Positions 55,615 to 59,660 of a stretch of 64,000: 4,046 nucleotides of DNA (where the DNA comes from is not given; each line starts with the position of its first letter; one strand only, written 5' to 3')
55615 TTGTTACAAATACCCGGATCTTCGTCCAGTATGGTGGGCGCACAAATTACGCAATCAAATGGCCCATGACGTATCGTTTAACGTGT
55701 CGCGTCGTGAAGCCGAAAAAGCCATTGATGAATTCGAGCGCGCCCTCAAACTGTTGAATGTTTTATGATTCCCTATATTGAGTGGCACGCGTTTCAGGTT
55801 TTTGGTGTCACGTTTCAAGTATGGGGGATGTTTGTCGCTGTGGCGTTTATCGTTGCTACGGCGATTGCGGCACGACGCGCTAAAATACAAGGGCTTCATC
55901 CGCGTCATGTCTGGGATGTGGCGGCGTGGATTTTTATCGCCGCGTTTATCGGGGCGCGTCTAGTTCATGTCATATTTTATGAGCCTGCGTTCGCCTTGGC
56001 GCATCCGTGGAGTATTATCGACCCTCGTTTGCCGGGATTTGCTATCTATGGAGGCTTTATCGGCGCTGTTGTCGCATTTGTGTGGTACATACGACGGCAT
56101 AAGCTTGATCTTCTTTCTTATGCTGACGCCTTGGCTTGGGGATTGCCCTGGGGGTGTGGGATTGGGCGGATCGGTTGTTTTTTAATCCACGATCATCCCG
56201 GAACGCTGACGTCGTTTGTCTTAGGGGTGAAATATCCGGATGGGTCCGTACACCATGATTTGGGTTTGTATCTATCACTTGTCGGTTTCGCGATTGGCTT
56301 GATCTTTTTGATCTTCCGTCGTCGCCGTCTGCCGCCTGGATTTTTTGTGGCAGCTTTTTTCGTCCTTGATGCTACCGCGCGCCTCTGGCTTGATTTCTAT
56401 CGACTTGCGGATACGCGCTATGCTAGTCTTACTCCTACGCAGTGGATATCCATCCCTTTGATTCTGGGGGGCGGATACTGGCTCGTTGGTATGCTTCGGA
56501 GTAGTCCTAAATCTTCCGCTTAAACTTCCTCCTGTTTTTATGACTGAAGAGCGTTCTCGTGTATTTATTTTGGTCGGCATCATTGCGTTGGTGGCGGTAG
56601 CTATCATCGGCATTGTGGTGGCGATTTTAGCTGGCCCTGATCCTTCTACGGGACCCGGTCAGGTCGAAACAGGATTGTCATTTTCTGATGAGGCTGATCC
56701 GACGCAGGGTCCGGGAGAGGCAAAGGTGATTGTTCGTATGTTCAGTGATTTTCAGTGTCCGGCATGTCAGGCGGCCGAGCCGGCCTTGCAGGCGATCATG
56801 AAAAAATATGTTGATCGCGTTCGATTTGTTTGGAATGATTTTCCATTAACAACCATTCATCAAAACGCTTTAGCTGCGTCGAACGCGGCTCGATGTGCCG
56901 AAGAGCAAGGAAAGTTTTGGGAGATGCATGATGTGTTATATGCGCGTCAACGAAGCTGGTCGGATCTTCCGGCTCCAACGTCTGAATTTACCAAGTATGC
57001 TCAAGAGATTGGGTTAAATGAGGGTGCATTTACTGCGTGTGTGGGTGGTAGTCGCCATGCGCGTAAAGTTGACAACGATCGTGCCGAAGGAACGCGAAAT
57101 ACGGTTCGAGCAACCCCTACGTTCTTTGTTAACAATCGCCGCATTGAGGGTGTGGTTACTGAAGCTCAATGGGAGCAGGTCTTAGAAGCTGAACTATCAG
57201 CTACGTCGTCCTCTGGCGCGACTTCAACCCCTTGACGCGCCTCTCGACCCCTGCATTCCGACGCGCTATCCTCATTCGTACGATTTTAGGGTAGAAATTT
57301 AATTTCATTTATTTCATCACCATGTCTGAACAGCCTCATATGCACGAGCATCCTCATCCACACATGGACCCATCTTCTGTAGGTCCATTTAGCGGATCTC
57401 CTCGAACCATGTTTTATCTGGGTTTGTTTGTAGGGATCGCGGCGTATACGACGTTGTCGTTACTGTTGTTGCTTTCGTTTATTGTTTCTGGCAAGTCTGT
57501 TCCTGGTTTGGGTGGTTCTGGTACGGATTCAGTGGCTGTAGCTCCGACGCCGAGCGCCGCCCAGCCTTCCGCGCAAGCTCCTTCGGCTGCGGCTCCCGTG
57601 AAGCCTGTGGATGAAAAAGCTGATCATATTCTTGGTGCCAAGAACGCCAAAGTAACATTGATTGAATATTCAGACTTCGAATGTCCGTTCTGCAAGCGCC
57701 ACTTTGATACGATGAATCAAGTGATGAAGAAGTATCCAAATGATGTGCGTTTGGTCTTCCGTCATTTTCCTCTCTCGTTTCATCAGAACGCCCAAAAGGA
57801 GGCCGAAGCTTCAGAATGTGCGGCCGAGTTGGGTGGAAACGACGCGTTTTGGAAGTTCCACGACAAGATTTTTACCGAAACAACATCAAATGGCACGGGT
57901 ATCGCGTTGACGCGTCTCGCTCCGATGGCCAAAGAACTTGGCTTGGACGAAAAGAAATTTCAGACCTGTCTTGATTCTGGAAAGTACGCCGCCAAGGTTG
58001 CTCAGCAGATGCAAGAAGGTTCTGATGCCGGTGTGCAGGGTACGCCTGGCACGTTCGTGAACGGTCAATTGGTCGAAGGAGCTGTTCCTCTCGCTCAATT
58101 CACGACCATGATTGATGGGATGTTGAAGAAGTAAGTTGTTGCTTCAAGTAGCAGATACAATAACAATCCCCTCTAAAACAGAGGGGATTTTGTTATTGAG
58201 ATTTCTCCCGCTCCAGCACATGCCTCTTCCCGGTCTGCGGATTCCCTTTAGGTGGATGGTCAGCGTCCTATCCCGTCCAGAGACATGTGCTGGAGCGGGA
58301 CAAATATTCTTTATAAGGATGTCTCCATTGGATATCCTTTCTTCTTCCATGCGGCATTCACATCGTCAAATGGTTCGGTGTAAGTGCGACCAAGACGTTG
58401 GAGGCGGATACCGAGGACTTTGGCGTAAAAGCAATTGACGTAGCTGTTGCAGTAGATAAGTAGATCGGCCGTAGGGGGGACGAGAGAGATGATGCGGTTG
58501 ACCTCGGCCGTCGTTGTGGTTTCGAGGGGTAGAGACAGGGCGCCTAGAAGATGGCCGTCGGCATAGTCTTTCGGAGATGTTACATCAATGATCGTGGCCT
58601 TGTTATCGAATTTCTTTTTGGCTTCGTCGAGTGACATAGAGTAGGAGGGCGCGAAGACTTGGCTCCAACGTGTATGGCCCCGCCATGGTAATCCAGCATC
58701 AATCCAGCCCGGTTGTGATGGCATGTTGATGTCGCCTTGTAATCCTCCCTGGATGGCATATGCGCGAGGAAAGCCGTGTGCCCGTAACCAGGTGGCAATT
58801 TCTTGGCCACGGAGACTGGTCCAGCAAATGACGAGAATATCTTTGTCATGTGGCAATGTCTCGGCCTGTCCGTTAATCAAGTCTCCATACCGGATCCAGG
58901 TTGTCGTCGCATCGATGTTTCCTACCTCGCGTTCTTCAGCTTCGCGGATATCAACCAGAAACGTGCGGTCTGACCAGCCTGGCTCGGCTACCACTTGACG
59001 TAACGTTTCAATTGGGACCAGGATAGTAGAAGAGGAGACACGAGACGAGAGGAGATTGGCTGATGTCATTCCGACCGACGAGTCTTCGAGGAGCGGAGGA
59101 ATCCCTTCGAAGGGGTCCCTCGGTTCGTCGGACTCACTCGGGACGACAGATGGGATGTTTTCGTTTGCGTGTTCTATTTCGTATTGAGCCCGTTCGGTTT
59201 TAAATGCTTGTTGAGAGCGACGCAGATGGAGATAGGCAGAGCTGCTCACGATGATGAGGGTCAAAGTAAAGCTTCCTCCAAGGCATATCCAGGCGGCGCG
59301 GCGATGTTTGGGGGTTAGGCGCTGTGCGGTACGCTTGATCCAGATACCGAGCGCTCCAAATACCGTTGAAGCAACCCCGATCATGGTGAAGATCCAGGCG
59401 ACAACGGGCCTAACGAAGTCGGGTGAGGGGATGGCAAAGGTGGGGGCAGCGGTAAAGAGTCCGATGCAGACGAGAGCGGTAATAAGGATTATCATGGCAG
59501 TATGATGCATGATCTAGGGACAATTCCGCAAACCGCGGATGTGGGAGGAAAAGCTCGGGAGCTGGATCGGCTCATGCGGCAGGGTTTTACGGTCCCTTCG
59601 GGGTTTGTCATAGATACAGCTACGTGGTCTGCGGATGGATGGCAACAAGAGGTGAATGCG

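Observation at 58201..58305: Second copy of the conserved-core hairpin, wedged between convergent dsbA-like and rhodanese genes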

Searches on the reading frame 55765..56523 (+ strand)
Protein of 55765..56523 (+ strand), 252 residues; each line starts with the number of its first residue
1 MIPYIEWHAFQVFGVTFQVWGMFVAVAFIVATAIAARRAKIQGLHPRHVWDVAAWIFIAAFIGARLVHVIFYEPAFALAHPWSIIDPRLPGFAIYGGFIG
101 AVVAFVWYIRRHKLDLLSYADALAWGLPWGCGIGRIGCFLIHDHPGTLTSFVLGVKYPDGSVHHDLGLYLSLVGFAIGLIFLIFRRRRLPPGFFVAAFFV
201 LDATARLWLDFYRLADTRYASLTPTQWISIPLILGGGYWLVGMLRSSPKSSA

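Call 14: search_protein_families(library=pfam, proteins=[window:55765-56523:+])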
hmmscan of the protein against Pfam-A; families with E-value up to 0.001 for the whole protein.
window:55765-56523:+ (252 aa): 1 family
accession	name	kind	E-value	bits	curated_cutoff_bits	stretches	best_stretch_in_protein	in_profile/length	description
PF01790.23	LGT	-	6.8e-43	147.1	24.9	1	9-240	3-238/240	Prolipoprotein diacylglyceryl transferase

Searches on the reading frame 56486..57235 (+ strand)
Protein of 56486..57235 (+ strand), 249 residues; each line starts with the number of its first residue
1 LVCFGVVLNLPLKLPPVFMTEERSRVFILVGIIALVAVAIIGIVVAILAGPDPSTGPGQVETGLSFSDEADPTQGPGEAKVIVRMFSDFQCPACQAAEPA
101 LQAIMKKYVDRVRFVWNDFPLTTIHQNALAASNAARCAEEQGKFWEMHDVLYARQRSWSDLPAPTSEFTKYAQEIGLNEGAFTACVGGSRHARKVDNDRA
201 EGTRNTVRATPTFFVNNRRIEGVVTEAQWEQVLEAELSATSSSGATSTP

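Call 14: search_protein_families(library=pfam, proteins=[window:56486-57235:+])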
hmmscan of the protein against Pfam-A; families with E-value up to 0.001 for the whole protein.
window:56486-57235:+ (249 aa): 3 families
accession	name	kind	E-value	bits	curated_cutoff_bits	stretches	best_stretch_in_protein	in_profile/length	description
PF13462.12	Thioredoxin_4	-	5.1e-27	95.5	23.2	1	69-234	3-164/165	Thioredoxin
PF01323.26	DSBA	-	3e-15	56.9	25.6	1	83-230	2-187/191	DSBA-like thioredoxin domain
PF13098.12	Thioredoxin_2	-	8.7e-07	29.7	27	1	78-233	4-104/104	Thioredoxin-like domain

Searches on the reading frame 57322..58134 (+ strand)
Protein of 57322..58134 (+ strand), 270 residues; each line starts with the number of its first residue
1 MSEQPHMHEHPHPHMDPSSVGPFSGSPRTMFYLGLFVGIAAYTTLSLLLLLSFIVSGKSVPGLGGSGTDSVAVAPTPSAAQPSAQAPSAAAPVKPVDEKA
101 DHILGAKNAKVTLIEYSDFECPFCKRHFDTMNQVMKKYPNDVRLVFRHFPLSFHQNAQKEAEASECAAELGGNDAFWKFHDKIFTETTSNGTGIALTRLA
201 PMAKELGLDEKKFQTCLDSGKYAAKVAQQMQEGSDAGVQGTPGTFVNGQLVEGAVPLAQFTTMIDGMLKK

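Call 13: find_encoding_contigs(protein=window:57322-58134:+, flank=10000, max_places=10)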
Protein window:57322-58134:+ (270 aa): no gene with exactly this product is on record in the collection.
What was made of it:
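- Tried and rejected: Exact look-up of the window's DsbA: not on record, so the source genome itself is not in the gene-position collection (call 13).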

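Call 14: search_protein_families(library=pfam, proteins=[window:57322-58134:+])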
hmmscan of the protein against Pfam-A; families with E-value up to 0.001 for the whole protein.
window:57322-58134:+ (270 aa): 3 families
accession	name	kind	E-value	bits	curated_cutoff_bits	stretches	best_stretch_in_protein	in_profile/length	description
PF13462.12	Thioredoxin_4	-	8.2e-28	98.1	23.2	1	99-265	3-164/165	Thioredoxin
PF01323.26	DSBA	-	1.1e-22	81.3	25.6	2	174-262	103-188/191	DSBA-like thioredoxin domain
PF13098.12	Thioredoxin_2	-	9.1e-05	23.2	27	1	107-263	3-103/104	Thioredoxin-like domain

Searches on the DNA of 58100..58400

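Call 6: search_rna_families(source=window, start=58100, end=58400, threshold=evalue, max_evalue=10, show_alignments=3)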
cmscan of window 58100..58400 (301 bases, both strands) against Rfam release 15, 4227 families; matches with E-value up to 10: 9.
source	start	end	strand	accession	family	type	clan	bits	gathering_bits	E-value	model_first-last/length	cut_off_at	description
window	58190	58317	+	RF03983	MIR5284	Gene; miRNA;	-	28.1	93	0.00061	1-111/111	no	MIR5284 microRNA precursor family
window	58199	58307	+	RF03872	MIR6426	Gene; miRNA;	-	23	96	0.025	1-84/84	no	MIR6426 microRNA precursor family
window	58160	58203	+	RF01334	CRISPR-DR21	Gene; CRISPR;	-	22.6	48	0.098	1-37/37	no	CRISPR RNA direct repeat element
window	58155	58204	-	RF04352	Plastid-psbA-4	Cis-reg;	CL00153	18.2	56.8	1.4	1-61/61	no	Plastid-psbA-4 3UTR RNA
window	58201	58303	+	RF00793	mir-497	Gene; miRNA;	-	17.9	62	0.47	1-85/85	no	mir-497 microRNA precursor family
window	58152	58199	-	RF03388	mir-9418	Gene; miRNA;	-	17.5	82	1.4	1-61/61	no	mir-9418 microRNA precursor family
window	58127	58197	+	RF01772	rnk_pseudo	Cis-reg; leader;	-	17.3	55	1.3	1-108/108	no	Pseudomonas rnk leader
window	58155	58205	+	RF04343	Plastid-psbA-2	Cis-reg;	CL00153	14.7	55.8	4.8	1-60/60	no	Plastid-psbA-2 3UTR RNA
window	58158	58197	+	RF01227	snoR83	Gene; snRNA; snoRNA; HACA-box;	-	14.6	40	3.5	67-113/129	no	Small nucleolar RNA snoR83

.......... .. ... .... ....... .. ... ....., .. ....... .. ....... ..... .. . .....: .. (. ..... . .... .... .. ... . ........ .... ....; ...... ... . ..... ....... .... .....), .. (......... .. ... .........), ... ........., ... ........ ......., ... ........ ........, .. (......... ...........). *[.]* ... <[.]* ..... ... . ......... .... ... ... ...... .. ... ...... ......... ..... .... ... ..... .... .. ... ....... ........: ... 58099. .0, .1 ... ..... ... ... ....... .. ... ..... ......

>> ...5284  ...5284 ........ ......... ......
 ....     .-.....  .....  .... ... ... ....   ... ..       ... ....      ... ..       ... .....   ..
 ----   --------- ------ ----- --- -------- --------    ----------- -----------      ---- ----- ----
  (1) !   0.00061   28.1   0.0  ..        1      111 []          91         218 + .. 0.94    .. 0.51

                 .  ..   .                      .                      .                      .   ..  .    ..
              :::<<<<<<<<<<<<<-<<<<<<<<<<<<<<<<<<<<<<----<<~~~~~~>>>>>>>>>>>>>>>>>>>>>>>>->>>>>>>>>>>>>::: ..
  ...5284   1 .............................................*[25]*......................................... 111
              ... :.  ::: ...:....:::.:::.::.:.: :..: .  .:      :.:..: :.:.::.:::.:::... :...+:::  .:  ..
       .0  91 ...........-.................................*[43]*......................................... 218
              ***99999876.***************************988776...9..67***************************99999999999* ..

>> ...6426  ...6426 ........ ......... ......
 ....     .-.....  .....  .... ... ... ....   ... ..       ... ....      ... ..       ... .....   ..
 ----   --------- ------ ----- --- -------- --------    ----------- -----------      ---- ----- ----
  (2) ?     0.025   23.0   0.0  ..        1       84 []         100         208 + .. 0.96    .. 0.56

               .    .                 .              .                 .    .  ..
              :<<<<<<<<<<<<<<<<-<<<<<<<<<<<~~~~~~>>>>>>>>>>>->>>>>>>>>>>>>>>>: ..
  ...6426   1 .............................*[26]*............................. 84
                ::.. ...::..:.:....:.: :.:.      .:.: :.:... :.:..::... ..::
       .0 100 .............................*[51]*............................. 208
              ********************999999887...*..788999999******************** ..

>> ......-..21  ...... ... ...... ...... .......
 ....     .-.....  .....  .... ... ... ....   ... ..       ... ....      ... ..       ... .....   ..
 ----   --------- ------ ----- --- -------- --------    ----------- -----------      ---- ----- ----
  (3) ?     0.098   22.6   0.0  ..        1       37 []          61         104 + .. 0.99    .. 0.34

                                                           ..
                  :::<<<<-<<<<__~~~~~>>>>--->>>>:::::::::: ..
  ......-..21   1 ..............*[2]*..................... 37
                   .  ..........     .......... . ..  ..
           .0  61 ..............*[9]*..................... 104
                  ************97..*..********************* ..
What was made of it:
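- On Any Rfam RNA family: At E up to 10, the element gets only weak hairpin-shape hits to miRNA-precursor models, 18-28 bits against thresholds of 62-96 (call 6).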

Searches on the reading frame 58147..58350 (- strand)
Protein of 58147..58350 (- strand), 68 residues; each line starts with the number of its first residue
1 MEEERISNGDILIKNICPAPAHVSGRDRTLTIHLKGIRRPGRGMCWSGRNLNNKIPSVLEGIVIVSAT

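Call 41: search_protein_representatives(protein=window:58147-58350:-)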
Query: 68 residues. Proteins with E-value up to 0.001 (for the whole library): 1; up to 1e-10: 0; up to 1e-30: 0. The best 1 are listed.
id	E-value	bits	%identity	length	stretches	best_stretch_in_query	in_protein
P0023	1.4e-08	50.2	38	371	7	15-57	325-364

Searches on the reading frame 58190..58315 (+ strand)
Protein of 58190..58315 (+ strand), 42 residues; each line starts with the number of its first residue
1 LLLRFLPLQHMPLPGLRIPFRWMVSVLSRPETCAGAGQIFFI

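Call 16: find_homologous_proteins(query=window:58190-58315:+, max_evalue=10)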
Query window:58190-58315:+: no candidate shares three 5-residue words with the query. No homologue found.
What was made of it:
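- Tried and rejected: The + frame peptide had no candidates (call 16).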

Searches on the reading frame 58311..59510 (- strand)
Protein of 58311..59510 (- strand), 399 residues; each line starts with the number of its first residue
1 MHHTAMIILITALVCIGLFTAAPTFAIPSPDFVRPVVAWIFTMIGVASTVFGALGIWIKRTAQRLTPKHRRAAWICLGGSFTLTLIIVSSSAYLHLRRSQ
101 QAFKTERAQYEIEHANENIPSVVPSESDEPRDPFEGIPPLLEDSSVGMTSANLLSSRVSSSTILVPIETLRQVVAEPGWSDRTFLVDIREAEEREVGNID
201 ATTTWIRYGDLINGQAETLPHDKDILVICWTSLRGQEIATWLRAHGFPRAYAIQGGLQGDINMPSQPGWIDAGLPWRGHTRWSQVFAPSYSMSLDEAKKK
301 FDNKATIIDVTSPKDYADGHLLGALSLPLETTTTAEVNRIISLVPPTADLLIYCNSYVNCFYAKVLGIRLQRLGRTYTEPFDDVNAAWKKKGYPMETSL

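Call 14: search_protein_families(library=pfam, proteins=[window:58311-59510:-])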
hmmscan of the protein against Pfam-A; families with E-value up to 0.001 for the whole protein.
window:58311-59510:- (399 aa): 1 family
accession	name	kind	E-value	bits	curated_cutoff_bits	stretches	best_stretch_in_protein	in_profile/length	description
PF00581.25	Rhodanese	-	3.2e-14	53.7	22.2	2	294-359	2-73/102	Rhodanese-like domain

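Call 17: find_homologous_proteins(query=window:58311-59510:-, max_evalue=1e-10)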
Query window:58311-59510:- (399 aa): 22 proteins with E <= 1e-10 among 6076 candidates.
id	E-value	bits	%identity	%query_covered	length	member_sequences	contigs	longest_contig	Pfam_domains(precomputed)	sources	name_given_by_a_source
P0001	1.8e-209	714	82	98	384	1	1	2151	PF00581.26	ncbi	-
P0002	6.3e-184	629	78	89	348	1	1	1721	PF00581.26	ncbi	-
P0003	2.9e-143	496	57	98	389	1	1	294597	PF00581.26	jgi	-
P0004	1.3e-108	382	48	98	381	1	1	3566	PF00581.26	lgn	-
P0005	2.3e-97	344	43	98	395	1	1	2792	PF00581.26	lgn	-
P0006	8.0e-97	343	45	97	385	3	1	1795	PF00581.26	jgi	jgi:rhodanese-related sulfurtransferase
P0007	4.0e-96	340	44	98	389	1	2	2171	PF00581.26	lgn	-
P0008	1.6e-95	338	43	98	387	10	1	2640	PF00581.26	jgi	jgi:rhodanese-related sulfurtransferase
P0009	1.9e-94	335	44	97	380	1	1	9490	PF00581.26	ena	-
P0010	2.7e-92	328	42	98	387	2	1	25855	PF00581.26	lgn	-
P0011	3.7e-90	321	43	98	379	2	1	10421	PF00581.26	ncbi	-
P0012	1.7e-89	319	44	98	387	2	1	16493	PF00581.26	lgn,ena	-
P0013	5.3e-89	317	45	94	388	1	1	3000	PF00581.26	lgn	-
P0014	2.8e-86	308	43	94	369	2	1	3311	PF00581.26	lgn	-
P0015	4.5e-85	304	42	98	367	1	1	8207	PF00581.26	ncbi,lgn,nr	ncbi:hypothetical protein KBB27_03070 [Patescibacteria group bacterium]|nr:hypothetical protein [Pat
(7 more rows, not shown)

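Call 18: find_encoding_contigs(protein=P0001, flank=10000)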
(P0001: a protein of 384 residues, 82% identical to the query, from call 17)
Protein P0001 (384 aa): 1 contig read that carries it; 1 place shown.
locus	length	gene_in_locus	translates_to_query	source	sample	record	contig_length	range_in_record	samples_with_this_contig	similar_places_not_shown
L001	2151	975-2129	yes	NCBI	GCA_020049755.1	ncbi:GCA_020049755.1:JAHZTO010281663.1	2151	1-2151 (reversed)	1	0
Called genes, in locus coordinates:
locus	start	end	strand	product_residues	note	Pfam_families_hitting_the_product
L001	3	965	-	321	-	?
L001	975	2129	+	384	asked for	PF00581:Rhodanese (weak)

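Call 19: find_encoding_contigs(protein=P0002, flank=10000)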
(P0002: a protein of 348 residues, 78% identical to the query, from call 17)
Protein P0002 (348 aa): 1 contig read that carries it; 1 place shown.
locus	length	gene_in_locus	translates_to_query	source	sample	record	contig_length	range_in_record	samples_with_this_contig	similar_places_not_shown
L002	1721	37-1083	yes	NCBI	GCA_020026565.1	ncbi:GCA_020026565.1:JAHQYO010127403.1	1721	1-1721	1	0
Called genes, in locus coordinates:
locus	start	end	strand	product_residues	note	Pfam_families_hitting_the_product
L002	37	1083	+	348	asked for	PF00581:Rhodanese (weak)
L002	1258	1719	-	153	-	?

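Call 20: find_encoding_contigs(protein=P0003, flank=10000)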
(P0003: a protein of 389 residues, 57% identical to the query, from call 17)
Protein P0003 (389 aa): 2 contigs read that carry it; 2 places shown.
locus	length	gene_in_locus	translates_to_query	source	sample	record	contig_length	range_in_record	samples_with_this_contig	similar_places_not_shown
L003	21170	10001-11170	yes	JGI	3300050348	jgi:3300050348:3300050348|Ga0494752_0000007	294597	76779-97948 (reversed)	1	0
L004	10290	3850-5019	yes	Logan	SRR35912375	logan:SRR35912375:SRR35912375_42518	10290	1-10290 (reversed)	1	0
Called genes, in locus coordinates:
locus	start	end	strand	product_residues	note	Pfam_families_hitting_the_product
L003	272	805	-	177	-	-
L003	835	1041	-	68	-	-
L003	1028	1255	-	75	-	-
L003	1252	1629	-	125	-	PF05866:RusA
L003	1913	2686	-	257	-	-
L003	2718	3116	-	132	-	-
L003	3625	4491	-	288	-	-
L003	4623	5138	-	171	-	-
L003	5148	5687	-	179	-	-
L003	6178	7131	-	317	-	-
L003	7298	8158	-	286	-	-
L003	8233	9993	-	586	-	PF01326:PPDK_N, PF00391:PEP-utilizers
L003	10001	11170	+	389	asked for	PF00581:Rhodanese (weak)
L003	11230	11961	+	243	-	-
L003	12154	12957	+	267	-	-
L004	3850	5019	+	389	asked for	PF00581:Rhodanese (weak)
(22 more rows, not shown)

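Call 72: find_encoding_contigs(protein=P0010, flank=4000, max_places=3)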
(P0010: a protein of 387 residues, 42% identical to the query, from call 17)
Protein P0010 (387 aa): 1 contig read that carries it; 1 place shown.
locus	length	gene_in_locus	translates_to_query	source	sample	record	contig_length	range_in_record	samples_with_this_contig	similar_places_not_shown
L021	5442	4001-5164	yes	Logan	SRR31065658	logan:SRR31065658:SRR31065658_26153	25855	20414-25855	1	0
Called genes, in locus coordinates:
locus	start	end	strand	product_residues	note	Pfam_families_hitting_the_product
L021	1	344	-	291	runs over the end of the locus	-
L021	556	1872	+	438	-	-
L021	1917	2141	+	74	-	-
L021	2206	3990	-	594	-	PF01326:PPDK_N, PF00391:PEP-utilizers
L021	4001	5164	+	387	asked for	PF00581:Rhodanese (faint)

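Call 73: find_encoding_contigs(protein=P0004, flank=4000, max_places=3)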
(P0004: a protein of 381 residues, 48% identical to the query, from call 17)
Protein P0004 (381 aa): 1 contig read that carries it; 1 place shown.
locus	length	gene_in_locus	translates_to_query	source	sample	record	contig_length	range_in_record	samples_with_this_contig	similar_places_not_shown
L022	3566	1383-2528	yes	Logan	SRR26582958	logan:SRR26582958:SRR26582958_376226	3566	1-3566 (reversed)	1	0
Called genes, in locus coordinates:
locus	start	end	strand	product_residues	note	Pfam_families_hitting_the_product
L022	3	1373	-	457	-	?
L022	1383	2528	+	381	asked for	PF00581:Rhodanese (weak)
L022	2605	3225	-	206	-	PF02698:DUF218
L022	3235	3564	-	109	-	?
